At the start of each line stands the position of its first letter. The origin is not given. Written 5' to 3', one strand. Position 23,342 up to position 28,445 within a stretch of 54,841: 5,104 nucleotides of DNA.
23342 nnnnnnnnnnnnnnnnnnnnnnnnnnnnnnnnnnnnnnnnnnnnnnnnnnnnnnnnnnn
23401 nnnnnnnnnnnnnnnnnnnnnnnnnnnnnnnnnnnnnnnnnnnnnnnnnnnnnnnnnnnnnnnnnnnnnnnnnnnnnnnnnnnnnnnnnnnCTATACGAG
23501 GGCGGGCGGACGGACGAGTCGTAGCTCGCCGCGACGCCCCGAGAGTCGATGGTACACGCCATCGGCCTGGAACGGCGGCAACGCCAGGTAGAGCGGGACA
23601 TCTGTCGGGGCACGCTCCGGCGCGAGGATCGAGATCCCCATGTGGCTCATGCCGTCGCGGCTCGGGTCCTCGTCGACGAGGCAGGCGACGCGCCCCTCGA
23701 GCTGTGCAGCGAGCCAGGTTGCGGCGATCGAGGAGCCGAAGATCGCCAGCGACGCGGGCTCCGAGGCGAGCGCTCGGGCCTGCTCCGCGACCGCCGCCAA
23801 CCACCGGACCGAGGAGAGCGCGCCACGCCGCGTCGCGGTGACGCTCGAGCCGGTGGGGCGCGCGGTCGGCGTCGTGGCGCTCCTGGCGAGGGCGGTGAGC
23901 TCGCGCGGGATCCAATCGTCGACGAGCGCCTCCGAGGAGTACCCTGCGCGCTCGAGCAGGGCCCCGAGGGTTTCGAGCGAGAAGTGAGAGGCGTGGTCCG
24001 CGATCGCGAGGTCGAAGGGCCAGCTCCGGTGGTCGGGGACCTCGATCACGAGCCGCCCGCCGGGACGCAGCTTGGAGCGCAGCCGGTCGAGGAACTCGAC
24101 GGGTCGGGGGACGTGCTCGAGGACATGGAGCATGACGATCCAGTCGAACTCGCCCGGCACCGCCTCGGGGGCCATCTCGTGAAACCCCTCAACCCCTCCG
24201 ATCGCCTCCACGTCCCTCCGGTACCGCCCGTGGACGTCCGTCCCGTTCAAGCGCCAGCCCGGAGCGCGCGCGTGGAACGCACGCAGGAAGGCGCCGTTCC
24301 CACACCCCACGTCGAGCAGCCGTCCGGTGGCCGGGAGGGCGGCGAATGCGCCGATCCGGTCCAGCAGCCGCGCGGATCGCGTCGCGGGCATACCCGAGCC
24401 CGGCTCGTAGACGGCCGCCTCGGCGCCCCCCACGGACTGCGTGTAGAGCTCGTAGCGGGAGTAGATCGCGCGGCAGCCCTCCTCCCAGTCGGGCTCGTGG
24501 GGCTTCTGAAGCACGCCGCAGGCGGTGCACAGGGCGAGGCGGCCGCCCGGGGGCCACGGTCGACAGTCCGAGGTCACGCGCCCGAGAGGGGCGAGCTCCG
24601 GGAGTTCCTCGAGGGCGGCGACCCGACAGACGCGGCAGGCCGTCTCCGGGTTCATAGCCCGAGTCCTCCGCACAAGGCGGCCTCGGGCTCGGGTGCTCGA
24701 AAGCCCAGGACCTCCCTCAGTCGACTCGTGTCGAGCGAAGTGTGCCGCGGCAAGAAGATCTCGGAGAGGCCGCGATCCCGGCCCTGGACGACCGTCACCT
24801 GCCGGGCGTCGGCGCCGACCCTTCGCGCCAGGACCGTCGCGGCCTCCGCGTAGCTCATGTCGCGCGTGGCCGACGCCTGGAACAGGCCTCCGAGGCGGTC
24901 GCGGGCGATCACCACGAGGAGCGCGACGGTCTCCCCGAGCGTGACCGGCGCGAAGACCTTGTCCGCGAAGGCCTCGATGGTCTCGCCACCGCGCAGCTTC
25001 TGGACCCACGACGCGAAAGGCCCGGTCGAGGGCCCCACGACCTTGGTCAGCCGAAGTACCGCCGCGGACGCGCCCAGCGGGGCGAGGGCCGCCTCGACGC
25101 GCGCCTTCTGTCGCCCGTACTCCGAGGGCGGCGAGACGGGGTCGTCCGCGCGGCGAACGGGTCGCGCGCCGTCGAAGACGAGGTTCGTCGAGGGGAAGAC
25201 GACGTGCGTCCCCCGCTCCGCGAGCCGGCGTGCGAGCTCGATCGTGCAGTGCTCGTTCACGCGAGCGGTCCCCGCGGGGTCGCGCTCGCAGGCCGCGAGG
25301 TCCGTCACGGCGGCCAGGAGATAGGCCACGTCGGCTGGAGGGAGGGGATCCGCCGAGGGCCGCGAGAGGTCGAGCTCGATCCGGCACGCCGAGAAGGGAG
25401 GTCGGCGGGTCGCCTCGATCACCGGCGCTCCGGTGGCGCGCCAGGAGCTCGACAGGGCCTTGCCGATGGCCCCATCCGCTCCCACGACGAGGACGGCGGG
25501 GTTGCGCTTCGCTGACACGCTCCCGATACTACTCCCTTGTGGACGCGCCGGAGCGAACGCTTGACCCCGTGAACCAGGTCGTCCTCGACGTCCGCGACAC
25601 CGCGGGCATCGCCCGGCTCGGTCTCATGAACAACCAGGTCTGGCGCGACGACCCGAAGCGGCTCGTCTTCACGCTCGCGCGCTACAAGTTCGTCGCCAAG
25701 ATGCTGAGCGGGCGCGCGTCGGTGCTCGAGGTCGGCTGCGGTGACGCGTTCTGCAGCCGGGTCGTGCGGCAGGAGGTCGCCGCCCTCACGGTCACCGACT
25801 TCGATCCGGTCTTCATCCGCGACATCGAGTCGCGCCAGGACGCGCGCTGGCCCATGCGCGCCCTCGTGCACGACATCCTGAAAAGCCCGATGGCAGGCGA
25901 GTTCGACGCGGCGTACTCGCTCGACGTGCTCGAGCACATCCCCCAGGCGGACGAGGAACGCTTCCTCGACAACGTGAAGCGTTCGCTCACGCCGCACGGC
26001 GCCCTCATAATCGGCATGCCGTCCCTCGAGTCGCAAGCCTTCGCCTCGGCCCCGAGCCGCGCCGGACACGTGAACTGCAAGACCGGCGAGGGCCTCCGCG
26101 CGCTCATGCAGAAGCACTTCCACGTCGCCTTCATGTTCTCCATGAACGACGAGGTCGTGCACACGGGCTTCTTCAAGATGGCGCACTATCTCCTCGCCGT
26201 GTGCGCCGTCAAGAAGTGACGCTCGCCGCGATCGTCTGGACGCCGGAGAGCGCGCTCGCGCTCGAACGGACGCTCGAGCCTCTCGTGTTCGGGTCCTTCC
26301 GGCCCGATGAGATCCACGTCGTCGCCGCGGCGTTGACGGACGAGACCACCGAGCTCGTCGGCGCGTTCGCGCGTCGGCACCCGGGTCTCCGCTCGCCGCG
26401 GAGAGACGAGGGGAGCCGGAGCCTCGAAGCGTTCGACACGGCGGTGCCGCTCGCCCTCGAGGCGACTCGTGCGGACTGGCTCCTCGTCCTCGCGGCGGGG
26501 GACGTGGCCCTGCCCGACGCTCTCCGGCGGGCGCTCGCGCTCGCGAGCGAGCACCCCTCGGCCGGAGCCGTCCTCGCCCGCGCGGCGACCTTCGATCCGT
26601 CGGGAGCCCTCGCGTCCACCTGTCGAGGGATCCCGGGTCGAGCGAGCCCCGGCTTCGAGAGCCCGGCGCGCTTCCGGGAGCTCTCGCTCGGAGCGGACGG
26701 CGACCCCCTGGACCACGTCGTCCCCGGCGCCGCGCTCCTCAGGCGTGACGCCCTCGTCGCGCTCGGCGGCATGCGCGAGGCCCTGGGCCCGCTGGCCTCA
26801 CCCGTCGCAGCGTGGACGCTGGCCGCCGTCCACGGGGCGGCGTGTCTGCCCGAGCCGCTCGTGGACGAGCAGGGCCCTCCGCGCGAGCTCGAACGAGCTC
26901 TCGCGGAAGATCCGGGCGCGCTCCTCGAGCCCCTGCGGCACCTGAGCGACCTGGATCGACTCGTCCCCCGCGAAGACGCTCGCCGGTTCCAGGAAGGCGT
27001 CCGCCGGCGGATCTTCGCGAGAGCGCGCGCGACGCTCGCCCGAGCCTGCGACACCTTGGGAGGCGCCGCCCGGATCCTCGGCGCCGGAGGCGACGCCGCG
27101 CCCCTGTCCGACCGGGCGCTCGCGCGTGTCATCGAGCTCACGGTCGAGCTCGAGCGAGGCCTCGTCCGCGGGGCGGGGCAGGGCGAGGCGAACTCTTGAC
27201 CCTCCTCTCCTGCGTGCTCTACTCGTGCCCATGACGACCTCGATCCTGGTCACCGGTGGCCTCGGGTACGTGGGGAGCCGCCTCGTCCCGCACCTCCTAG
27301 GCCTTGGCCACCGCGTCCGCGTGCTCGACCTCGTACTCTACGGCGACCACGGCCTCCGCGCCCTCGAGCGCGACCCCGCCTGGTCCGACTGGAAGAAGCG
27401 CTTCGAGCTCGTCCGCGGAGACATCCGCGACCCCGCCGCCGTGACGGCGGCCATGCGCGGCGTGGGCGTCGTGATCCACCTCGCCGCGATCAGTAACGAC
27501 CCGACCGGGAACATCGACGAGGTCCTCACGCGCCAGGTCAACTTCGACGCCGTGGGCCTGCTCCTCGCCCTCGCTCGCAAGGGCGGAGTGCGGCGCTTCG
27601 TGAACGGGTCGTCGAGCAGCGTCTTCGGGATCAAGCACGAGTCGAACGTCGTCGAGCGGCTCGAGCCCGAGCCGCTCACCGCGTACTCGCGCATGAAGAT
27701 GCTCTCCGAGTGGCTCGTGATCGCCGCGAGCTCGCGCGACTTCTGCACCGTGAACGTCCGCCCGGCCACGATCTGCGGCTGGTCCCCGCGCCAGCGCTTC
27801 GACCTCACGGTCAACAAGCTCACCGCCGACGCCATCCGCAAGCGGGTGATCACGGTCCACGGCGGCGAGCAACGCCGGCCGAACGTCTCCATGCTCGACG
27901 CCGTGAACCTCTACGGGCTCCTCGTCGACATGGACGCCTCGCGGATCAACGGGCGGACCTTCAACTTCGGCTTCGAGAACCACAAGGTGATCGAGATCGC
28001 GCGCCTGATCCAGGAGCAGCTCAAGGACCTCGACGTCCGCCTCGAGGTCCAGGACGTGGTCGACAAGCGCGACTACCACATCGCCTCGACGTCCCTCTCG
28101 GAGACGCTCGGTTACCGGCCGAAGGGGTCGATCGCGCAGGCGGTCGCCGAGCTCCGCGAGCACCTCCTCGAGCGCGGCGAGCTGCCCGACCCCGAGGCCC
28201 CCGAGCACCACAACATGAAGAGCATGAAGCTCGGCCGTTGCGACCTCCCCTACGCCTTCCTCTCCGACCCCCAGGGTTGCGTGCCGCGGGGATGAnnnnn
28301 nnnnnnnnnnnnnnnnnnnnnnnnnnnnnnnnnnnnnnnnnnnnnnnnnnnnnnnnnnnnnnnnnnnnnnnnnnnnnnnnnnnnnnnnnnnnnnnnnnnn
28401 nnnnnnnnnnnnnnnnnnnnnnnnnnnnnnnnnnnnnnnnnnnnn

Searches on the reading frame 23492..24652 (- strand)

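Call 72: search_protein_families(library=pfam, proteins=[window:23492-24652:-], max_evalue=0.001)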
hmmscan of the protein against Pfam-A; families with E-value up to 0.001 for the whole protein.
window:23492-24652:- (386 aa): 6 families
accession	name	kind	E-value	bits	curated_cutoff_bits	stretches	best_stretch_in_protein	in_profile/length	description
PF13489.12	Methyltransf_23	-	2.3e-23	83.2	27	1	94-239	7-160/164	Methyltransferase domain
PF08242.18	Methyltransf_12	-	8.1e-13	49.4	30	1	113-201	1-98/98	Methyltransferase domain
PF08241.18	Methyltransf_11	-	6.1e-11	43.2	21.2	1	113-203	1-95/95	Methyltransferase domain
PF13649.12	Methyltransf_25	-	2.1e-08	35.2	27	1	113-199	2-97/97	Methyltransferase domain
PF13847.12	Methyltransf_31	-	2e-07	31.2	27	1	162-210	67-116/145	Methyltransferase domain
PF07021.18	MetW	-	0.00045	20.3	21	0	106-218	11-122/193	Methionine biosynthesis protein MetW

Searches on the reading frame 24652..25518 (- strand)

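Call 60: search_protein_families(library=pfam, proteins=[window:24652-25518:-], max_evalue=0.001)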
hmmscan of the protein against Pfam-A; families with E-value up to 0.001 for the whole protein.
window:24652-25518:- (288 aa): 2 families
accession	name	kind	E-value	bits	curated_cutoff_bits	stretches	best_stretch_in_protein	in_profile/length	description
PF04321.23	RmlD_sub_bind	-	3.4e-27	95.7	27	1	9-281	3-277/287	RmlD substrate binding domain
PF01370.27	Epimerase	-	2.8e-16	60.1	20.9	1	9-169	1-187/240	NAD dependent epimerase/dehydratase family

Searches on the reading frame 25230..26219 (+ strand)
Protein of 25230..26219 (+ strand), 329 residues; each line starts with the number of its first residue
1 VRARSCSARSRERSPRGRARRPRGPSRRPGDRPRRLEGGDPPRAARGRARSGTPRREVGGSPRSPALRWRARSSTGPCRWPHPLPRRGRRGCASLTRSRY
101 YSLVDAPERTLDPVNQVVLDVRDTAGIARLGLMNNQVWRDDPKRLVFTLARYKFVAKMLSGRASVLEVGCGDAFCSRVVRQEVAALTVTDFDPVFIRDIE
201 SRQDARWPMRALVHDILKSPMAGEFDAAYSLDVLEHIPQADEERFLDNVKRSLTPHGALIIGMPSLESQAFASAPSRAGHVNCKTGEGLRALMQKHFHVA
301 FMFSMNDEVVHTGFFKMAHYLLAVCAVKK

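Call 60: search_protein_families(library=pfam, proteins=[window:25230-26219:+], max_evalue=0.001)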
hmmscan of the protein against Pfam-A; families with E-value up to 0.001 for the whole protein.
window:25230-26219:+ (329 aa): 5 families
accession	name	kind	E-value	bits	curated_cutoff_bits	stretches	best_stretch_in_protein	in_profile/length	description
PF13649.12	Methyltransf_25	-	8.2e-12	46.1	27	1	165-257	1-97/97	Methyltransferase domain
PF08241.18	Methyltransf_11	-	1e-11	45.8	21.2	1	166-261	1-95/95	Methyltransferase domain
PF13489.12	Methyltransf_23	-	1.1e-10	41.9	27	1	155-295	16-156/164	Methyltransferase domain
PF08242.18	Methyltransf_12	-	2.8e-10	41.2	30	1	166-258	1-97/98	Methyltransferase domain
PF13847.12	Methyltransf_31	-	7.5e-05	22.9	27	1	163-271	5-119/145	Methyltransferase domain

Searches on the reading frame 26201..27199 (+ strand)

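Call 60: search_protein_families(library=pfam, proteins=[window:26201-27199:+], max_evalue=0.001)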
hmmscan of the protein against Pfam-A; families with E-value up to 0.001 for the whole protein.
window:26201-27199:+ (332 aa): 2 families
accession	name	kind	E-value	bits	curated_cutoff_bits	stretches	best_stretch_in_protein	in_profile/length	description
PF00535.33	Glycos_transf_2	-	6.5e-07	29.9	23.3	1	20-185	12-164/168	Glycosyl transferase family 2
PF13641.12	Glyco_tranf_2_3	-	0.0006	20.3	27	1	10-124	5-119/230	Glycosyltransferase like family 2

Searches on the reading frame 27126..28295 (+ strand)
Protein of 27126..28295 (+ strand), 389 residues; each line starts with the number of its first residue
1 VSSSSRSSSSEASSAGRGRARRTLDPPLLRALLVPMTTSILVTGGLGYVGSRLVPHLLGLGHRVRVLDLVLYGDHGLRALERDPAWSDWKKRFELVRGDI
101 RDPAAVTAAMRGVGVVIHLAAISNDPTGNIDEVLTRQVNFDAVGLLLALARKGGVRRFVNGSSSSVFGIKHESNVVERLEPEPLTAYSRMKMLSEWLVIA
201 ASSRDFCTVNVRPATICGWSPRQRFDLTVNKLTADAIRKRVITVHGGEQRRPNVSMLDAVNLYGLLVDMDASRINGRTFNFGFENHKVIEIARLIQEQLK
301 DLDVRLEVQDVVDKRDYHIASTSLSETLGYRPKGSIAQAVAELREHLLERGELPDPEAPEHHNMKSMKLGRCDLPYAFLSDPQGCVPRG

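Call 60: search_protein_families(library=pfam, proteins=[window:27126-28295:+], max_evalue=0.001)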
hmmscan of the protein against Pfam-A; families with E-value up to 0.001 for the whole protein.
window:27126-28295:+ (389 aa): 8 families
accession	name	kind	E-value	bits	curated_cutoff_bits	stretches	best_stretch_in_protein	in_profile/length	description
PF01370.27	Epimerase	-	3.3e-34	118.8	20.9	1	40-282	1-240/240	NAD dependent epimerase/dehydratase family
PF16363.11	GDP_Man_Dehyd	-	3.5e-22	79.7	27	1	41-342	1-331/332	GDP-mannose 4,6 dehydratase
PF01073.25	3Beta_HSD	-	6.9e-22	78.2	22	1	41-231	1-196/280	3-beta hydroxysteroid dehydrogenase/isomerase family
PF04321.23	RmlD_sub_bind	-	6.6e-10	39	27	1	39-204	2-142/287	RmlD substrate binding domain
PF13460.12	NAD_binding_10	-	4.3e-09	36.9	27.2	1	70-206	15-138/184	NAD(P)H-binding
PF07993.18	NAD_binding_4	-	4.9e-08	32.9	20.1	1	42-220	1-210/258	Male sterility protein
PF02719.21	Polysacc_synt_2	-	4.3e-06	26.6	20.2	1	40-162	1-127/293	Polysaccharide biosynthesis protein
PF05368.20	NmrA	-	2.3e-05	24.6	27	1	37-174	2-115/298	NmrA-like family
